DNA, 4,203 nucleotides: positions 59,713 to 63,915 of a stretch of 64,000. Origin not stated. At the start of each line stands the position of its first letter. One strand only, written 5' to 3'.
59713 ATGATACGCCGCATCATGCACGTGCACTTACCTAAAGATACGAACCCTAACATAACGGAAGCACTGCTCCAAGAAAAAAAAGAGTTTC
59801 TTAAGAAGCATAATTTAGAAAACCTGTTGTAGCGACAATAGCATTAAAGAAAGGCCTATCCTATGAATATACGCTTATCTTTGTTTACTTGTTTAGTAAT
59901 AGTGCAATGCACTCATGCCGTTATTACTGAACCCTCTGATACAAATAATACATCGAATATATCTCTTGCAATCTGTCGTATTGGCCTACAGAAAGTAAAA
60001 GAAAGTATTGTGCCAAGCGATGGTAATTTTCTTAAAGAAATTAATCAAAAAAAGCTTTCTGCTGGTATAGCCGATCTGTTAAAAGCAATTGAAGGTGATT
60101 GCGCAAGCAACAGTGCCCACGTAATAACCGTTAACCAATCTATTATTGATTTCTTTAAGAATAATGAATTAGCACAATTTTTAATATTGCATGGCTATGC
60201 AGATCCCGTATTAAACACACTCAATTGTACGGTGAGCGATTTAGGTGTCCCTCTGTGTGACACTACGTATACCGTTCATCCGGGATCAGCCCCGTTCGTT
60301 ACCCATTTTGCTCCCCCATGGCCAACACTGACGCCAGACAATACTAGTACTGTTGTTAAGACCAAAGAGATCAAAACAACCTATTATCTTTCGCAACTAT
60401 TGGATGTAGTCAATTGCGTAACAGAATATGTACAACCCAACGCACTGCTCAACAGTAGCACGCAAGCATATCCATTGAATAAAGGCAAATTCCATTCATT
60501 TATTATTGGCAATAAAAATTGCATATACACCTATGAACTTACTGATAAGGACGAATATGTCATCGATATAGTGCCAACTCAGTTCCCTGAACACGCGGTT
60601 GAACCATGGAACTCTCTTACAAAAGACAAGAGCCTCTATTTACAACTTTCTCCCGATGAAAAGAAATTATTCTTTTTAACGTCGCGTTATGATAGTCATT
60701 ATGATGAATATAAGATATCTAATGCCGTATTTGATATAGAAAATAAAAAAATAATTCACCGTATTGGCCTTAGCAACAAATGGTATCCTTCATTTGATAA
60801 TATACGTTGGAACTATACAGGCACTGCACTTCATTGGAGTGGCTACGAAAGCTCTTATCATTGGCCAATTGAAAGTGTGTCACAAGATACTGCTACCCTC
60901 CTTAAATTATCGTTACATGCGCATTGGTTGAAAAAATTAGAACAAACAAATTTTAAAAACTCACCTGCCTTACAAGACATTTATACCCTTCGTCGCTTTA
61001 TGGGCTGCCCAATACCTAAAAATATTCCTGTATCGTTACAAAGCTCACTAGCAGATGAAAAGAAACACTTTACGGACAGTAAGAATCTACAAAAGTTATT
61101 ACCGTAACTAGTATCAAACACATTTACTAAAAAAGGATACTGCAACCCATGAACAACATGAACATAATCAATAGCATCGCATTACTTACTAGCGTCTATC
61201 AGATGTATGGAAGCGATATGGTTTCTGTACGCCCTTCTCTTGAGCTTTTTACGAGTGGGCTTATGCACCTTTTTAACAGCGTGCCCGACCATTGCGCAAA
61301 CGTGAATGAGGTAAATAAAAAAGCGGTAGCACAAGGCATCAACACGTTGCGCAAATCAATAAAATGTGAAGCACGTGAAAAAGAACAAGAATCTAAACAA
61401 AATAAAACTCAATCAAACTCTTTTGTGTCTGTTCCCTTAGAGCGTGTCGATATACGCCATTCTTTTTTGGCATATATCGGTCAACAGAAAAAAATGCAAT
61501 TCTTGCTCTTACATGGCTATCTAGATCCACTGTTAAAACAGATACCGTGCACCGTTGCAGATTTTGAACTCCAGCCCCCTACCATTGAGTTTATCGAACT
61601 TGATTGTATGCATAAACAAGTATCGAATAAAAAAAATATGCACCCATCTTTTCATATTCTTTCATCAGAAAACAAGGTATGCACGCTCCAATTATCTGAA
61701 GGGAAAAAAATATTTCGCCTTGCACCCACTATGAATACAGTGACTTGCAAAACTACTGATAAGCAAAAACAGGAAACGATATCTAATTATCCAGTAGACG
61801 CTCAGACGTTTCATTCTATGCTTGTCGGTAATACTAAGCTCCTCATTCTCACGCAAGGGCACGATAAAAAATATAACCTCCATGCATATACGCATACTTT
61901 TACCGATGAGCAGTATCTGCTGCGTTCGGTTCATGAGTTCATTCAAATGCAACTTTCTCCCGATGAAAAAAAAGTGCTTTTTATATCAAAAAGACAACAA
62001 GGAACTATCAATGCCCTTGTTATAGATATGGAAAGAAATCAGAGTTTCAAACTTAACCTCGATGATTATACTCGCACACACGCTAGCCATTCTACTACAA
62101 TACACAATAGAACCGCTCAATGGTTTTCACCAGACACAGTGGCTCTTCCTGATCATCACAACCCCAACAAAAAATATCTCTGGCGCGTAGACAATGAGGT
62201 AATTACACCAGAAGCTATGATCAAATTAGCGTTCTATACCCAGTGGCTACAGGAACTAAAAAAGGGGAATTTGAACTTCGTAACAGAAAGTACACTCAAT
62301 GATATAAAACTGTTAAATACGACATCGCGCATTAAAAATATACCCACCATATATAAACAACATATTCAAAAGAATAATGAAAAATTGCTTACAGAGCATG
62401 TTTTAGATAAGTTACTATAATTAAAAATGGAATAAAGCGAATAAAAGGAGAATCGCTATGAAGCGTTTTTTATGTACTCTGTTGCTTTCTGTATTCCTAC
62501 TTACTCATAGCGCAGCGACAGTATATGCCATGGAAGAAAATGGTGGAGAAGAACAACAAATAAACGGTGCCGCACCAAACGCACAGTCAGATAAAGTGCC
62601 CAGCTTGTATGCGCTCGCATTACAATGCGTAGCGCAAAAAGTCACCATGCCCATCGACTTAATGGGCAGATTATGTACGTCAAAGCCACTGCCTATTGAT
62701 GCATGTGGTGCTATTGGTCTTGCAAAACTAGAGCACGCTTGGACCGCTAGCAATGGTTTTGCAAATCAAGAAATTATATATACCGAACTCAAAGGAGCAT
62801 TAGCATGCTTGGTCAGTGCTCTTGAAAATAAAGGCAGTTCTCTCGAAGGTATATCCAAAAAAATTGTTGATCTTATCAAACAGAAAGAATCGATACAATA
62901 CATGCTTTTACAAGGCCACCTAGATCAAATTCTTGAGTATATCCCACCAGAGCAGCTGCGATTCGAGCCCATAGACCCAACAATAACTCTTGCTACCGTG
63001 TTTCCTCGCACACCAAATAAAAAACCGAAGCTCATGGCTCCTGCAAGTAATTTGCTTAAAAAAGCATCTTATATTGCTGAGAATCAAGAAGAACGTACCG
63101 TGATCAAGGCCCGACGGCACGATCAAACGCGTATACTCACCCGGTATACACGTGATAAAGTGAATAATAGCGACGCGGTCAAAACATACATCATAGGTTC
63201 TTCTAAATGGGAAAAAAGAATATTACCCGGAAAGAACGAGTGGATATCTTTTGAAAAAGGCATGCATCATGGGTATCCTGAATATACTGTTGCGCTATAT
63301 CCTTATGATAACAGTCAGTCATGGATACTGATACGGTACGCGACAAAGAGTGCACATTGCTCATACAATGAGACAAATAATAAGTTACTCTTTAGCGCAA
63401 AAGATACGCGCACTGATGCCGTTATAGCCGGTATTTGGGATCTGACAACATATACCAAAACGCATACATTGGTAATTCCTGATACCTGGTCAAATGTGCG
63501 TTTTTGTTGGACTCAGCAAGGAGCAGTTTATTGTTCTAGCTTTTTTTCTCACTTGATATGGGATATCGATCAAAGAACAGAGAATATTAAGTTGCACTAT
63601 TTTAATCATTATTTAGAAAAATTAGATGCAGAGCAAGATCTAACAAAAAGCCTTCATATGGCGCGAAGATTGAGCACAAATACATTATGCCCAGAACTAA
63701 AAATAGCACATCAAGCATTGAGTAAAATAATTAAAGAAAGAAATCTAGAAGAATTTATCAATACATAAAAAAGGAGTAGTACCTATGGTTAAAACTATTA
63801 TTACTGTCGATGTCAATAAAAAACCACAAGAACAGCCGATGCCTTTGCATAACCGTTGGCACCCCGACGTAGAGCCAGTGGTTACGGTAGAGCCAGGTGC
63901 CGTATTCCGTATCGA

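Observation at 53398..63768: Eight-gene, 10.4-kb head-to-tail array of divergent exported paralogs with no recognisable family, wedged between tpiA and a formamidase gene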

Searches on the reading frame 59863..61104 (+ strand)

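Call 3: search_protein_families(library=pfam, proteins=[window:59863-61104:+], max_evalue=1)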
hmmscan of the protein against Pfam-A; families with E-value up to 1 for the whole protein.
window:59863-61104:+ (414 aa): 0 families

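Call 4: search_protein_families(library=ncbifam, proteins=[window:59863-61104:+], max_evalue=1)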
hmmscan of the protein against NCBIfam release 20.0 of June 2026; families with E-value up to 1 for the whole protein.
window:59863-61104:+ (414 aa): 1 family
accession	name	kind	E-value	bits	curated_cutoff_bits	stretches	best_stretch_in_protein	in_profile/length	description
NF033523.0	lasso_peptidase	equivalog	0.26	10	400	1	256-302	20-66/638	Atxe2 family lasso peptide isopeptidase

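Call 70: search_protein_families(library=padloc, proteins=[window:59863-61104:+], max_evalue=0.01)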
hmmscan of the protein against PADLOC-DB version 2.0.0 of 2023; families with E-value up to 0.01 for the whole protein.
window:59863-61104:+ (414 aa): 0 families

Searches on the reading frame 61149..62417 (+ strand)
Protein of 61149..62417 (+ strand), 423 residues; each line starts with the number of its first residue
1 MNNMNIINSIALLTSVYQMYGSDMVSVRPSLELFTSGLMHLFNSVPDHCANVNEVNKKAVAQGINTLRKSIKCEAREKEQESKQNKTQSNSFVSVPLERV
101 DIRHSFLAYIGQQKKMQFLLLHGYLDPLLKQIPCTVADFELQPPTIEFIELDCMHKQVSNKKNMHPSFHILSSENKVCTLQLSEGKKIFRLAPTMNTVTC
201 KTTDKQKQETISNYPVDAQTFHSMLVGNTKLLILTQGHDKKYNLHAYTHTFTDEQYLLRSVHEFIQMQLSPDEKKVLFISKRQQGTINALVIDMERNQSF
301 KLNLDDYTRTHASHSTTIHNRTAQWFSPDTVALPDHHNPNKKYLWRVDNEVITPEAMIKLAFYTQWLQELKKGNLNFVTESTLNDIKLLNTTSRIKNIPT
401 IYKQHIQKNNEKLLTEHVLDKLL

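Call 3: search_protein_families(library=pfam, proteins=[window:61149-62417:+], max_evalue=1)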
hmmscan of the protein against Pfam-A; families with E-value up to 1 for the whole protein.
window:61149-62417:+ (423 aa): 1 family
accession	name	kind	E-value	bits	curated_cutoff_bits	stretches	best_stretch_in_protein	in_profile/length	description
PF03392.18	OS-D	-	0.79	10.3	25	0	120-173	19-72/93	Insect pheromone-binding family, A10/OS-D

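Call 4: search_protein_families(library=ncbifam, proteins=[window:61149-62417:+], max_evalue=1)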
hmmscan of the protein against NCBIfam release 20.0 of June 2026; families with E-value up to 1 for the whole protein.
window:61149-62417:+ (423 aa): 2 families
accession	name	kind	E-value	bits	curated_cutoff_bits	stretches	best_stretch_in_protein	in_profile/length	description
NF007794.0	PRK10494.1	equivalog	0.017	14.6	205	1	180-260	107-185/259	envelope biogenesis factor ElyC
NF053642.1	Mfer764_fam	equivalog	0.16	10.8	560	1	158-212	24-78/393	Mfer764 family protein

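Call 70: search_protein_families(library=padloc, proteins=[window:61149-62417:+], max_evalue=0.01)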
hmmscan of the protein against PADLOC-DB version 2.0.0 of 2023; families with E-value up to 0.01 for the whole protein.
window:61149-62417:+ (423 aa): 0 families

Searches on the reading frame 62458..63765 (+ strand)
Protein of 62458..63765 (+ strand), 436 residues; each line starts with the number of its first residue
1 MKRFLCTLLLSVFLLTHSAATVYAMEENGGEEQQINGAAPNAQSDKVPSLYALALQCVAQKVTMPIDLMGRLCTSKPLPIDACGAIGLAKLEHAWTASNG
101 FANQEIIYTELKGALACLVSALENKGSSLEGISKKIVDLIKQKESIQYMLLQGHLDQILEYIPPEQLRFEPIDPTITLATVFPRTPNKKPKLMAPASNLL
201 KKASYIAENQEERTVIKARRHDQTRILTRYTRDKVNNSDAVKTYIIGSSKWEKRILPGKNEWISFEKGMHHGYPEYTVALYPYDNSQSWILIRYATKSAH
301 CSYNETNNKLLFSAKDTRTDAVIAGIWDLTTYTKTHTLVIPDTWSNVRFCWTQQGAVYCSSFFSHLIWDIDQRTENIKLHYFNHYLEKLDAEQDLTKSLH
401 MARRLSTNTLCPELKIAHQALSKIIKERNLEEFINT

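Call 3: search_protein_families(library=pfam, proteins=[window:62458-63765:+], max_evalue=1)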
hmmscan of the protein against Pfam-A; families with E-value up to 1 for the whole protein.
window:62458-63765:+ (436 aa): 1 family
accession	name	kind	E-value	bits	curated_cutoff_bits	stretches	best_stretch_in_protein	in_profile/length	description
PF00128.31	Alpha-amylase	-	0.056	13.1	22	0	202-245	297-339/446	Alpha amylase, catalytic domain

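Call 4: search_protein_families(library=ncbifam, proteins=[window:62458-63765:+], max_evalue=1)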
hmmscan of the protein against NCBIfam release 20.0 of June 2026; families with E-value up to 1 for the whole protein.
window:62458-63765:+ (436 aa): 0 families

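Call 18: find_encoding_contigs(protein=window:62458-63765:+, flank=10000, max_places=4)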
Protein window:62458-63765:+ (436 aa): 1 contig read that carries it; 1 place shown.
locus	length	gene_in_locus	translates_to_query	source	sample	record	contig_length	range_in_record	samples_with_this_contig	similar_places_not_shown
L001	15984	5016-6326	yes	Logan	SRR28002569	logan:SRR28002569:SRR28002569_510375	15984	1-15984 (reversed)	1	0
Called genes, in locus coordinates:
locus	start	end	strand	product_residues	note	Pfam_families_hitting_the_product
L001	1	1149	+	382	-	?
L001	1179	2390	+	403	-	-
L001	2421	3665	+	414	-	-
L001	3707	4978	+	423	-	-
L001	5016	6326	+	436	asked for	-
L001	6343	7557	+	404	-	PF03069:FmdA_AmdA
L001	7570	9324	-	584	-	PF17164:DUF5122, PF17957:Big_7 (weak)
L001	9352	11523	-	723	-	PF13458:Peripla_BP_6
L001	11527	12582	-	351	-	-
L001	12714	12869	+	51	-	-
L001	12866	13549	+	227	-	-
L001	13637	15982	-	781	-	?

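Call 39: search_protein_families(library=pfam, proteins=[L001:6343-7554:+, L001:7570-9321:-, L001:9352-11520:-, L001:11527-12579:-], max_evalue=0.001)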
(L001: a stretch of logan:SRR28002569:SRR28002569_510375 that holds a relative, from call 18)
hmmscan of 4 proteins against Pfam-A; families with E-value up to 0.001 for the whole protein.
L001:6343-7554:+ (404 aa): 1 family
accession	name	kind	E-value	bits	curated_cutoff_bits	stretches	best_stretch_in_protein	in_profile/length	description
PF03069.20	FmdA_AmdA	-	2.9e-176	586.4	27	1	8-384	2-372/373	Acetamidase/Formamidase family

L001:7570-9321:- (583 aa): 2 families
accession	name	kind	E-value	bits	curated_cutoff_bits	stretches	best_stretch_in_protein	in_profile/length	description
PF17164.10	DUF5122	-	5.2e-38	129.4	27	5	149-182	1-36/36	Domain of unknown function (DUF5122) beta-propeller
PF17957.7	Big_7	-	7e-06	27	24.1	1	387-449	4-69/70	Bacterial Ig domain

L001:9352-11520:- (722 aa): 1 family
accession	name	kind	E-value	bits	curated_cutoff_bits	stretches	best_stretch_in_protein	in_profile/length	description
PF13458.12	Peripla_BP_6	-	1.1e-31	111.3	31.7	1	373-705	5-334/343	Periplasmic binding protein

L001:11527-12579:- (350 aa): 0 families

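Call 70: search_protein_families(library=padloc, proteins=[window:62458-63765:+], max_evalue=0.01)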
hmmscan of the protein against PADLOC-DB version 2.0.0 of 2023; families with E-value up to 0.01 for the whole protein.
window:62458-63765:+ (436 aa): 0 families
